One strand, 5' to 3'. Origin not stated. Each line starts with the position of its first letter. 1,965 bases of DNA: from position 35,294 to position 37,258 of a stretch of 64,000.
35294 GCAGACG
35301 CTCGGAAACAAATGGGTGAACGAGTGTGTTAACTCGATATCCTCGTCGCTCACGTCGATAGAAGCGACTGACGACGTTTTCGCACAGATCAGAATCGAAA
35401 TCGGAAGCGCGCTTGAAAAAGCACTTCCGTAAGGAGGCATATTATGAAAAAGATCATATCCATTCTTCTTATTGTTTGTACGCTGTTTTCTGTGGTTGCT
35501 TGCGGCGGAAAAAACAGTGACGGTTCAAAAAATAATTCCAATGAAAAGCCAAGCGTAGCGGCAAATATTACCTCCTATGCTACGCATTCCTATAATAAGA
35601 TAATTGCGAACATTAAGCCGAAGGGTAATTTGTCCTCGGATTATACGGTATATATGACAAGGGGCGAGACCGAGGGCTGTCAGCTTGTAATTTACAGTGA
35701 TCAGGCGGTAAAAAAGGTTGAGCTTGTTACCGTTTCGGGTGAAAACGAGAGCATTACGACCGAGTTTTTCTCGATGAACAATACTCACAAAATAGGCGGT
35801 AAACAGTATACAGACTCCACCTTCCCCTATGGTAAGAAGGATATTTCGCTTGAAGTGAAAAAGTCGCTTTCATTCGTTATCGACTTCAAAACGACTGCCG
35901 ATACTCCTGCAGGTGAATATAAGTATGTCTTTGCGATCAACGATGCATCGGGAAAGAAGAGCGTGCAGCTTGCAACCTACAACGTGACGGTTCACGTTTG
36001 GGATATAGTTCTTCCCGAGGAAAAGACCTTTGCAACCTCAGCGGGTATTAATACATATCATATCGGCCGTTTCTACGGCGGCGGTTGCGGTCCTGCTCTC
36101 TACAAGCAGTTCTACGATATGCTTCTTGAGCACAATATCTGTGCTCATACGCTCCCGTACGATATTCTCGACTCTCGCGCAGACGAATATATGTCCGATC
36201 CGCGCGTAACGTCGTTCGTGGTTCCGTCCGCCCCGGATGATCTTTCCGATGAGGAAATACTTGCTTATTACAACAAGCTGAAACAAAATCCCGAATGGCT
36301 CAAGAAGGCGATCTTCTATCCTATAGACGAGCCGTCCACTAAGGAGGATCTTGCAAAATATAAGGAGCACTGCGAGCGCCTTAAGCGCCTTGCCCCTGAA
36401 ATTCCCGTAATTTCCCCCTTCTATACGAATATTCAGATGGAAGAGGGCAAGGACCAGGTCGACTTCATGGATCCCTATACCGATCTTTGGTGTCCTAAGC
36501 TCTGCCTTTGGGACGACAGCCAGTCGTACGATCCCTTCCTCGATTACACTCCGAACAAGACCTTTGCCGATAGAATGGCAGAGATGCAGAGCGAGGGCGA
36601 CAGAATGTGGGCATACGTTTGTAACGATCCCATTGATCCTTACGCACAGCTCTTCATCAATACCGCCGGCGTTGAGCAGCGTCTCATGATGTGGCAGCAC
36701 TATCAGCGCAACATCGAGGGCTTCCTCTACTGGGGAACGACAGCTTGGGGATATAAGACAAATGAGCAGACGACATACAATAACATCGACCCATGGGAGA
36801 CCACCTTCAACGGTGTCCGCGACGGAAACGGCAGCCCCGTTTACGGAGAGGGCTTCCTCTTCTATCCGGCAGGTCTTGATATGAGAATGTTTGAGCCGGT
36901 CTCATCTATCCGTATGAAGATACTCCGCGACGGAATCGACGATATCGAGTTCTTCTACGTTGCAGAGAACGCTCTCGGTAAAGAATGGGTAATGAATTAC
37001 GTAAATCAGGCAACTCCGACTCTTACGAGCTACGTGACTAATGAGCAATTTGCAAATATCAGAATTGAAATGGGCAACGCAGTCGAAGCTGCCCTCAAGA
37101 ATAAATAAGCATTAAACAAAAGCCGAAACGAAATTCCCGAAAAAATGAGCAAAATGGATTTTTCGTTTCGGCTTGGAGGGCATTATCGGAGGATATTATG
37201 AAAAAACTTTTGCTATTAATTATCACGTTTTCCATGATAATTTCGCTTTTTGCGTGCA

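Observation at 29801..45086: Eight-gene tandem array of DUF4091/GH123-like paralogues (five lipoproteins, three cytoplasmic) led by an orphan solute-binding lipoprotein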

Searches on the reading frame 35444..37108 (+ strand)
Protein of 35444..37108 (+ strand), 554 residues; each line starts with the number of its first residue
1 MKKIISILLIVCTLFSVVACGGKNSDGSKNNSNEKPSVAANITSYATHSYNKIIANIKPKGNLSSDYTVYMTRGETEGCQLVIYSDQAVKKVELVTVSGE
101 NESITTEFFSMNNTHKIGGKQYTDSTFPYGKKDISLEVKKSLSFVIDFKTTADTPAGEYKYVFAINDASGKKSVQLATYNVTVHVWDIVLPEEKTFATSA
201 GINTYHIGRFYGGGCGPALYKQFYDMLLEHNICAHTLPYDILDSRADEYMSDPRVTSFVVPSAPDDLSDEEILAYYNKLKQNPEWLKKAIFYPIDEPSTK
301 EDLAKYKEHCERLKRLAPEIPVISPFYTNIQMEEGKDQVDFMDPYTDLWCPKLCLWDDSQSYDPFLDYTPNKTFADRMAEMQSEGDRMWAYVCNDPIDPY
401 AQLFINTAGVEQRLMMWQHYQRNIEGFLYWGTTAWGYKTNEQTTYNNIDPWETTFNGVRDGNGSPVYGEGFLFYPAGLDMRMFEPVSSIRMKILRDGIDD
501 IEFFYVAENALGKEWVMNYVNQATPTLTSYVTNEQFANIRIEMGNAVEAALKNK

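Call 4: search_protein_families(library=pfam, proteins=[window:35444-37108:+], max_evalue=0.01)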
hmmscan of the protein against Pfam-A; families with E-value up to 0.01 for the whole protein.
window:35444-37108:+ (554 aa): 1 family
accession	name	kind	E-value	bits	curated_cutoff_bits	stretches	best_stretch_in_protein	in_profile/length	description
PF13320.12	GH123_cat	-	1.3e-16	61.3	23.1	1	283-505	149-322/324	Glycoside hydrolase 123, catalytic domain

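Call 5: search_protein_families(library=ncbifam, proteins=[window:35444-37108:+], max_evalue=0.01)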
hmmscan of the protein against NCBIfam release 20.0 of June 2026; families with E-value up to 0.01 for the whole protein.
window:35444-37108:+ (554 aa): 1 family
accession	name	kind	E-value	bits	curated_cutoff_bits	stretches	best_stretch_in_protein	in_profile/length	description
NF041428.1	TrsH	subfamily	0.0038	17.3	150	1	1-107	1-92/149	TrsH/TraH family protein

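Call 9: search_solved_structures(query=window:35444-37108:+, max_evalue=1, show_alignments=3)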
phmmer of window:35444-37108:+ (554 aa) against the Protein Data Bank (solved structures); distinct sequences matched with E-value up to 1: 7.
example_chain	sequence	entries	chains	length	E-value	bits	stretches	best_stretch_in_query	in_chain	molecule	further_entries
8k2h_B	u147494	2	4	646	4.6e-23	85.3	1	232-521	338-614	Oligosaccharide/Monosaccharide-releasing beta-N-acetylhexosaminidase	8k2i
8k2f_A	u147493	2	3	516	3.6e-09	39.4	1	370-526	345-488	Oligosaccharide-releasing beta-N-acetylgalactosaminidase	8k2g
8k2j_A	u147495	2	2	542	7.2e-09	38.4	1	277-503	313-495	Oligosaccharide/Monosaccharide-releasing beta-N-acetylgalactosaminidase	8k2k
8k2l_A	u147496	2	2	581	1.6e-06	30.7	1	386-522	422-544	Monosaccharide-releasing beta-N-acetylgalactosaminidase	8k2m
8k2n_D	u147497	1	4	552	2.1e-05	27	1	381-521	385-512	Monosaccharide-releasing beta-N-acetylgalactosaminidase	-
8q8h_A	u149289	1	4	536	0.024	16.9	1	387-501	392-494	beta-D-GalNAcase from Niabella aurantiaca DSM 17617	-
8p4l_A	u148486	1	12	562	0.026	16.8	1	387-501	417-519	Beta-N-acetylgalactosaminidase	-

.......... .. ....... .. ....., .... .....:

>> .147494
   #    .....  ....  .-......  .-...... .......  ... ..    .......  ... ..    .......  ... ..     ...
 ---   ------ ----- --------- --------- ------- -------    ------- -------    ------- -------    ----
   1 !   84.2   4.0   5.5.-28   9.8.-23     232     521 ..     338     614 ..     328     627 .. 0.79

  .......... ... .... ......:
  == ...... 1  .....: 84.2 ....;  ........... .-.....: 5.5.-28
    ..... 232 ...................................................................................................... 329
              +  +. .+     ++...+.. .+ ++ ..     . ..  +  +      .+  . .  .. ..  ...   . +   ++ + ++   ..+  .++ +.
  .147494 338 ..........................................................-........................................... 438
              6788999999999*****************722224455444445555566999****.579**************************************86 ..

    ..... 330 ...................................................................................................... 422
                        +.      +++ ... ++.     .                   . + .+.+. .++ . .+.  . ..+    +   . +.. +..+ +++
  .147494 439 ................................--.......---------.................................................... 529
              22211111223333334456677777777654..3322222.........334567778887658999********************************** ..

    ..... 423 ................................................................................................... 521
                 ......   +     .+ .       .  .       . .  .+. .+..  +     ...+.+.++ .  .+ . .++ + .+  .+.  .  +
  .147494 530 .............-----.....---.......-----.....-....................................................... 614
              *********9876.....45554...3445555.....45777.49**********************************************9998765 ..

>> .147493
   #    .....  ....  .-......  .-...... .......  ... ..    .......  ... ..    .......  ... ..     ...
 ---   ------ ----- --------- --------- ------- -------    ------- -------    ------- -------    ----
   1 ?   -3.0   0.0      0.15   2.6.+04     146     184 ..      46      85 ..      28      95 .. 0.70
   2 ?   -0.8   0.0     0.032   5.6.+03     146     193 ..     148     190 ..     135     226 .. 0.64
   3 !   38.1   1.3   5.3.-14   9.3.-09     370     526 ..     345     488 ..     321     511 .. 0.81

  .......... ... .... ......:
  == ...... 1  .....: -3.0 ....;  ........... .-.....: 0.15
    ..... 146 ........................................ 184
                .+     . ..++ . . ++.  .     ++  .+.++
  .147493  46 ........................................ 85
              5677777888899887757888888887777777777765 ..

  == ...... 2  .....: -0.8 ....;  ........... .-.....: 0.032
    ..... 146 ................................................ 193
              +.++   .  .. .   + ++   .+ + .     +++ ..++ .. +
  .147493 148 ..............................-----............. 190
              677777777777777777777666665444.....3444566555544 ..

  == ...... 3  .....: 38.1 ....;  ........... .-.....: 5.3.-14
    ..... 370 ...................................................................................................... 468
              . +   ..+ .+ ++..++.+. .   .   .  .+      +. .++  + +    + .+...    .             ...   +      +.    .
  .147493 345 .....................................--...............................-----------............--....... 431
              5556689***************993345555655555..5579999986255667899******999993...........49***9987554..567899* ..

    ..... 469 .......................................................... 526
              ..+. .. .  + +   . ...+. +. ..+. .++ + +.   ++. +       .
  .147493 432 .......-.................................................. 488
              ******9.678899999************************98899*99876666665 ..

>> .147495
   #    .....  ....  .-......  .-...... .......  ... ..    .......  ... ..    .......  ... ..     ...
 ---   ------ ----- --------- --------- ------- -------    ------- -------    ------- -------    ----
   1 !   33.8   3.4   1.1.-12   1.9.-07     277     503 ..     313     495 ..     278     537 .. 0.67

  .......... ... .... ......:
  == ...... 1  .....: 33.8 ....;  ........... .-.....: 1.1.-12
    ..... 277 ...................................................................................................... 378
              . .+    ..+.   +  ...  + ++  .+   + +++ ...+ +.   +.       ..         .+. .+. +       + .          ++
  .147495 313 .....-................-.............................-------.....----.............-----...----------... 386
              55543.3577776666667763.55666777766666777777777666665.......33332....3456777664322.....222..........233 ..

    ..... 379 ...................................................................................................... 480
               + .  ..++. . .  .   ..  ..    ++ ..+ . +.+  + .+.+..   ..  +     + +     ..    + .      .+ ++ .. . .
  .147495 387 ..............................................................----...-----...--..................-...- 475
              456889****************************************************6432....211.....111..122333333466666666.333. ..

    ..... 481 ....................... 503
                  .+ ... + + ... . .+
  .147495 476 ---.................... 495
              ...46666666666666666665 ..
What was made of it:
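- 35444..37108 (+): G4: 554-aa lipoprotein, GH123-like, DE intact. PF13320 at 61.3 bits (call 4). phmmer against NgaAt 8k2h gives E 4.6e-23 (call 9).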

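Call 33: find_homologous_proteins(query=window:35444-37108:+)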
Query window:35444-37108:+ (554 aa): 458 proteins with E <= 0.001 among 5947 candidates; the best 120 are listed.
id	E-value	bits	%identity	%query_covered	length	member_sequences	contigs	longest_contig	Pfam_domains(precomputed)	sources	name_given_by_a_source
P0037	0.0e+0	1150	88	100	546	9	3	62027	PF13320.13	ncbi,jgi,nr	ncbi:MAG: DUF4091 domain-containing protein [Ruminococcaceae bacterium]|nr:DUF4091 domain-containing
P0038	0.0e+0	1119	86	100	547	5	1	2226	PF13320.13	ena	-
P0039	1.1e-292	990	76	100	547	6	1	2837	PF13320.13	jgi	jgi:hypothetical protein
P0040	3.9e-281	952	71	100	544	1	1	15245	PF13320.13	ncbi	-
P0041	6.0e-249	846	66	100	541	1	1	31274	PF13320.13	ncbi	-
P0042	1.4e-245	835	66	100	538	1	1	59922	PF13320.13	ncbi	-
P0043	9.0e-238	809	66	98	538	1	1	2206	PF13320.13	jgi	-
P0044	1.6e-209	716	57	99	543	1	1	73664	PF13320.13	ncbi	-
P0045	2.9e-205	702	56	99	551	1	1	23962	PF13320.13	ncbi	-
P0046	5.0e-204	698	57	98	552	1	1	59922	PF13320.13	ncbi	-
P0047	8.1e-204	697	58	100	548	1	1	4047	PF13320.13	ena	-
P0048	2.8e-201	689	58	98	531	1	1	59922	PF13320.13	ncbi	-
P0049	7.9e-201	687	57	100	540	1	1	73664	PF13320.13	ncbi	-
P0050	1.9e-198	679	56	100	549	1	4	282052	PF13320.13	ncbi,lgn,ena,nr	ncbi:MAG: DUF4091 domain-containing protein [Clostridia bacterium]|nr:DUF4091 domain-containing prot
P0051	1.1e-196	673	57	97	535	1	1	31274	PF13320.13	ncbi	-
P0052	4.3e-196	671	55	100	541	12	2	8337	PF13320.13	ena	-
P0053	2.0e-195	669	54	100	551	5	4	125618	PF13320.13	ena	-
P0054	2.1e-195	669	54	100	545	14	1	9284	PF13320.13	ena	-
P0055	9.0e-195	667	54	100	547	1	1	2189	PF13320.13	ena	-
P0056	5.8e-194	664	53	100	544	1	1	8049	PF13320.13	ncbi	-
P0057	4.7e-193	661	56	98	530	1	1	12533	PF13320.13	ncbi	-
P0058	5.7e-193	661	54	100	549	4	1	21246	PF13320.13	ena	-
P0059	3.2e-192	659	56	92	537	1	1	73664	PF13320.13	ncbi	-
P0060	3.6e-192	658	54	100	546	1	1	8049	PF13320.13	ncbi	-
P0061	9.1e-192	657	54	100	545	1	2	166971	PF13320.13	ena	-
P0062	1.1e-191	657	53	100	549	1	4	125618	PF13320.13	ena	-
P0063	1.2e-191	657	51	100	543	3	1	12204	PF13320.13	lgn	-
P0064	2.2e-190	653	54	100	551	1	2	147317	PF13320.13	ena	-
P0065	1.6e-189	650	52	100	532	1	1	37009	PF13320.13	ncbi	-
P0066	3.6e-189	649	52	100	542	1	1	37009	PF13320.13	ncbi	-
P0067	4.4e-189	648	53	96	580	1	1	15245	PF13320.13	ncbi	-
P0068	7.2e-189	648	53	100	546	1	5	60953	PF13320.13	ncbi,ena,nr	ncbi:MAG: DUF4091 domain-containing protein [Clostridia bacterium]|nr:DUF4091 domain-containing prot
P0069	2.3e-188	646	51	100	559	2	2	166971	PF13320.13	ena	-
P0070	7.3e-188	644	53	100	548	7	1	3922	PF13320.13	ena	-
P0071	8.8e-188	644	52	100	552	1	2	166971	PF13320.13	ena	-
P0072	1.1e-187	644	52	100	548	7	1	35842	PF13320.13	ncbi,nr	ncbi:MAG: DUF4091 domain-containing protein [Ruminococcaceae bacterium]|nr:DUF4091 domain-containing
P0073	1.7e-187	643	53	100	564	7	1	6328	PF13320.13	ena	-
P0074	3.4e-187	642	52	99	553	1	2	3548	PF13320.13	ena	-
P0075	5.9e-187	641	52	100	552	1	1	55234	PF13320.13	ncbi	-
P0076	7.1e-187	641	53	100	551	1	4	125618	PF13320.13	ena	-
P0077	7.2e-187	641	53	100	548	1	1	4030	PF13320.13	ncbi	-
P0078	2.3e-186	639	53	100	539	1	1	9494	PF13320.13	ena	-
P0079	4.6e-186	638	52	100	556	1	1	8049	PF13320.13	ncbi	-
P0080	1.2e-185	637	53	100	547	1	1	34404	PF13320.13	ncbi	-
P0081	1.4e-185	637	51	100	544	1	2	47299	PF13320.13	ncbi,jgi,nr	ncbi:MAG: DUF4091 domain-containing protein [Ruminococcaceae bacterium]|nr:DUF4091 domain-containing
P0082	1.6e-185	637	51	100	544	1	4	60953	PF13320.13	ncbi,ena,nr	ncbi:MAG: DUF4091 domain-containing protein [Clostridia bacterium]|nr:DUF4091 domain-containing prot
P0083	1.7e-185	636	53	100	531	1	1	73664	PF13320.13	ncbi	-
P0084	1.9e-185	636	51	100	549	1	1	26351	PF13320.13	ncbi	-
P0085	3.9e-185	635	51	100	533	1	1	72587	PF13320.13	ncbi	-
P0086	4.2e-185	635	51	100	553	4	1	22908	PF13320.13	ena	-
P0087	4.5e-185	635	55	100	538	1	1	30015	PF13320.13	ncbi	-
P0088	7.8e-185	634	52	100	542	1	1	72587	PF13320.13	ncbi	-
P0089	1.8e-184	633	51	100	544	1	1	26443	PF13320.13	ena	-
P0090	2.0e-184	633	51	99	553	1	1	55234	PF13320.13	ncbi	-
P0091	3.4e-184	632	51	100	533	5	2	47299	PF13320.13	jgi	-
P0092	5.3e-184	631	53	100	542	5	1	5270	PF13320.13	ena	-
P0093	6.4e-184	631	51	100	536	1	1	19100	PF13320.13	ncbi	-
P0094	2.1e-183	629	51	100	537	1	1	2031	PF13320.13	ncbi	-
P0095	2.8e-183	629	53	100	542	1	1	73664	PF13320.13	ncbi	-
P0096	3.5e-183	629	52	98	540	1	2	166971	PF13320.13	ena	-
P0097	7.1e-183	628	51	100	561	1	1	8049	PF13320.13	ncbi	-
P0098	7.3e-183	628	51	96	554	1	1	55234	PF13320.13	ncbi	-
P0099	1.7e-182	626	52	100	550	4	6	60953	PF13320.13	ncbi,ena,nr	ncbi:MAG: DUF4091 domain-containing protein [Clostridia bacterium]|nr:DUF4091 domain-containing prot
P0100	2.4e-182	626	51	100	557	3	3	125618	PF13320.13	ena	-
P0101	2.6e-182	626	52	97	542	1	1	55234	PF13320.13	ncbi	-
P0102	6.3e-182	625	52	100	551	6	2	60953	PF13320.13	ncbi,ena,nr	ncbi:MAG: DUF4091 domain-containing protein [Clostridia bacterium]|nr:DUF4091 domain-containing prot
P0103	1.1e-181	624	51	100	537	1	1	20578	PF13320.13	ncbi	-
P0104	1.3e-181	624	52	100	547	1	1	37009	PF13320.13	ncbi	-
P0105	1.8e-181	623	52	97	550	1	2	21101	PF13320.13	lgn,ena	-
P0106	2.5e-181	623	52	100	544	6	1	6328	PF13320.13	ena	-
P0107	1.9e-180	620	51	100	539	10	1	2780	PF13320.13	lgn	-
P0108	4.6e-180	618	50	98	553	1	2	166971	PF13320.13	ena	-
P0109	1.4e-179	617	50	100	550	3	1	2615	PF13320.13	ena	-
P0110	6.0e-179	615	51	100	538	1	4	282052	PF13320.13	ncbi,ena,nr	ncbi:MAG: DUF4091 domain-containing protein [Clostridia bacterium]|nr:DUF4091 domain-containing prot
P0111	1.6e-178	613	49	100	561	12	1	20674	PF13320.13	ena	-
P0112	2.0e-178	613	51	99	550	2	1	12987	PF13320.13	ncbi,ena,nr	ncbi:MAG: DUF4091 domain-containing protein [Clostridia bacterium]|nr:DUF4091 domain-containing prot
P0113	7.2e-178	611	50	99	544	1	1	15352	PF13320.13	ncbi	-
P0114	1.6e-177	610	51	100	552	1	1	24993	PF13320.13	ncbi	-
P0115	2.2e-177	610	50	99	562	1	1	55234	PF13320.13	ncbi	-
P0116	2.9e-177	609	51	100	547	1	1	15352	PF13320.13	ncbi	-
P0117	4.6e-177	609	50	100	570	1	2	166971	PF13320.13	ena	-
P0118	7.6e-177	608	51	98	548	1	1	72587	PF13320.13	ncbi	-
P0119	1.9e-176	607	50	100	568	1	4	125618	PF13320.13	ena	-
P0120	3.2e-176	606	49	99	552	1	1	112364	PF13320.13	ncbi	-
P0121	3.2e-176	606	51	99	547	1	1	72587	PF13320.13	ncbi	-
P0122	7.4e-176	605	51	100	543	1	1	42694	PF13320.13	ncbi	-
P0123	8.8e-175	601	51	97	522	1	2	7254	PF13320.13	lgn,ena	-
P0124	1.5e-174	600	48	100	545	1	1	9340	PF13320.13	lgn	-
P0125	1.7e-174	600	49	100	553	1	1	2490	PF13320.13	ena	-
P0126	3.7e-174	599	49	100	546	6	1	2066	PF13320.13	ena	-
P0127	5.7e-174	598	50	100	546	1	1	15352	PF13320.13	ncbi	-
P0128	2.4e-173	596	49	100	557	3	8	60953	PF13320.13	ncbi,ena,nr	ncbi:MAG: DUF4091 domain-containing protein [Clostridia bacterium]|nr:DUF4091 domain-containing prot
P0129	3.6e-173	596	49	100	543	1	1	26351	PF13320.13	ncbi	-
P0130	3.9e-173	596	49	100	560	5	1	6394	PF13320.13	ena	-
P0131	4.4e-173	595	50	100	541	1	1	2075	PF13320.13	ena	-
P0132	2.3e-172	593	50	100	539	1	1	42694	PF13320.13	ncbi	-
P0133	3.0e-172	593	49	100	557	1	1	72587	PF13320.13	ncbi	-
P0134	2.1e-170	587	50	100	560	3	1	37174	PF13320.13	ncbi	-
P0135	2.8e-170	586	49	100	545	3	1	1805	PF13320.13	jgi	jgi:hypothetical protein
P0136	9.3e-170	584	50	99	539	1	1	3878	PF13320.13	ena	-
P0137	2.1e-169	583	48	100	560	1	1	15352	PF13320.13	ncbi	-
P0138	5.6e-169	582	47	100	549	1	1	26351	PF13320.13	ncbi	-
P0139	6.4e-169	582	50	98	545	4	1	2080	PF13320.13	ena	-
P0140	8.9e-169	581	49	100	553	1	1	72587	PF13320.13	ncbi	-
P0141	5.7e-168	579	51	93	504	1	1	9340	PF13320.13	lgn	-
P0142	6.5e-167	575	49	98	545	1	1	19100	PF13320.13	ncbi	-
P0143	1.4e-166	574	52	92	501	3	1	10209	PF13320.13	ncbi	-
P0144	5.8e-166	572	49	99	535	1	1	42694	PF13320.13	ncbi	-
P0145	1.6e-164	567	51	92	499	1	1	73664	PF13320.13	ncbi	-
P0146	1.7e-164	567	48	100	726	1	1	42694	PF13320.13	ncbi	-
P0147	1.8e-164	567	51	91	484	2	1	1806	PF13320.13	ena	-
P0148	2.1e-164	567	48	100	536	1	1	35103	PF13320.13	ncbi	-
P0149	3.6e-164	566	48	100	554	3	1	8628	PF13320.13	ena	-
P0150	9.3e-164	565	49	97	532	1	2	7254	PF13320.13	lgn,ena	-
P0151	1.8e-162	560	48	100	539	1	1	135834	PF13320.13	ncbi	-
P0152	6.7e-162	559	50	92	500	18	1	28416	PF13320.13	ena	-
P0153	5.4e-161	556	50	92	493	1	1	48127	PF13320.13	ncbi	-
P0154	2.7e-160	553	49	93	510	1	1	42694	PF13320.13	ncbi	-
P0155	6.1e-160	552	50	92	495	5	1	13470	PF13320.13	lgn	-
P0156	5.5e-159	549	49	92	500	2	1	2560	PF13320.13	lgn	-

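Call 34: find_encoding_contigs(protein=P0085, flank=10000, max_places=1)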
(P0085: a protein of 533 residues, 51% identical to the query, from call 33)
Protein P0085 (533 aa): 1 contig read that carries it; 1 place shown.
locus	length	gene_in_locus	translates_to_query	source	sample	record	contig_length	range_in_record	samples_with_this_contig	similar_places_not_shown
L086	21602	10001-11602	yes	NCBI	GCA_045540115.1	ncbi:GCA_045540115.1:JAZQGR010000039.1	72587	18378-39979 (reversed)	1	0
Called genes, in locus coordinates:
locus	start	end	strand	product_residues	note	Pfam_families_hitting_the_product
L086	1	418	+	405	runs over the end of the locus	PF05343:Peptidase_M42 (faint), PF01546:Peptidase_M20, PF07687:M20_dimer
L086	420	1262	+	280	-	PF00149:Metallophos, PF12850:Metallophos_2 (faint)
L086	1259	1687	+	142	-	-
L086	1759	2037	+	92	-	PF12116:SpoIIID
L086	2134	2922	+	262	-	-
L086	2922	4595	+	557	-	PF13320:GH123_cat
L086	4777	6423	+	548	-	PF13320:GH123_cat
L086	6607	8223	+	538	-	PF13320:GH123_cat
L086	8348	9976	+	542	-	PF13320:GH123_cat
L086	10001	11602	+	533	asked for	PF13320:GH123_cat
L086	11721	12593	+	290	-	PF02633:Creatininase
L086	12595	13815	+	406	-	PF18164:GNAT_C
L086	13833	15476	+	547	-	PF13320:GH123_cat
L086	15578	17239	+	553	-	PF13320:GH123_cat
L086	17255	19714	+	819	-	PF08532:Glyco_hydro_42M (weak)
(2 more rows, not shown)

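Call 35: find_encoding_contigs(protein=P0075, flank=10000, max_places=1)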
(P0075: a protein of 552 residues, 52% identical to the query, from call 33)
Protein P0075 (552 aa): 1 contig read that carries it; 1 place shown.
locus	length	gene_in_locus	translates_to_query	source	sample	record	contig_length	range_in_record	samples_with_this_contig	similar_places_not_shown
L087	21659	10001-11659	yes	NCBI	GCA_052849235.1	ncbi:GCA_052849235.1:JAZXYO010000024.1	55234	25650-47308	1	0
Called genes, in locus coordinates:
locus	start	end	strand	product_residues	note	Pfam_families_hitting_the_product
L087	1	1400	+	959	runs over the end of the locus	PF05193:Peptidase_M16_C, PF08367:M16C_assoc, PF22516:PreP_C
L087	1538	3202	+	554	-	PF13320:GH123_cat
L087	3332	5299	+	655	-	PF00270:DEAD (faint), PF04851:ResIII, PF17757:UvrB_inter, PF27431:UvrB_3rd, PF00271:Helicase_C, PF12344:UvrB, PF02151:UVR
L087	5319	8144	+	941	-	PF00005:ABC_tran (faint), PF03193:RsgA_GTPase (faint), PF13191:AAA_16 (faint), PF13476:AAA_23 (faint), PF13555:AAA_29 (faint), PF17760:UvrA_inter, PF17755:UvrA_DNA-bind, PF02463:SMC_N (weak), +2 more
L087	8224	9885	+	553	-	PF13320:GH123_cat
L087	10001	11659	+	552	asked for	PF13320:GH123_cat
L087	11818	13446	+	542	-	PF13320:GH123_cat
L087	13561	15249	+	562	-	PF13320:GH123_cat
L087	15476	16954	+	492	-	-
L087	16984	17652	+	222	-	PF04011:LemA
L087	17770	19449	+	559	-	PF04909:Amidohydro_2, PF18082:NAT_N, PF18164:GNAT_C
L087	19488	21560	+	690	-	PF02065:Melibiase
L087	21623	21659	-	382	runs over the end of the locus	PF00465:Fe-ADH, PF13685:Fe-ADH_2, PF25137:ADH_Fe_C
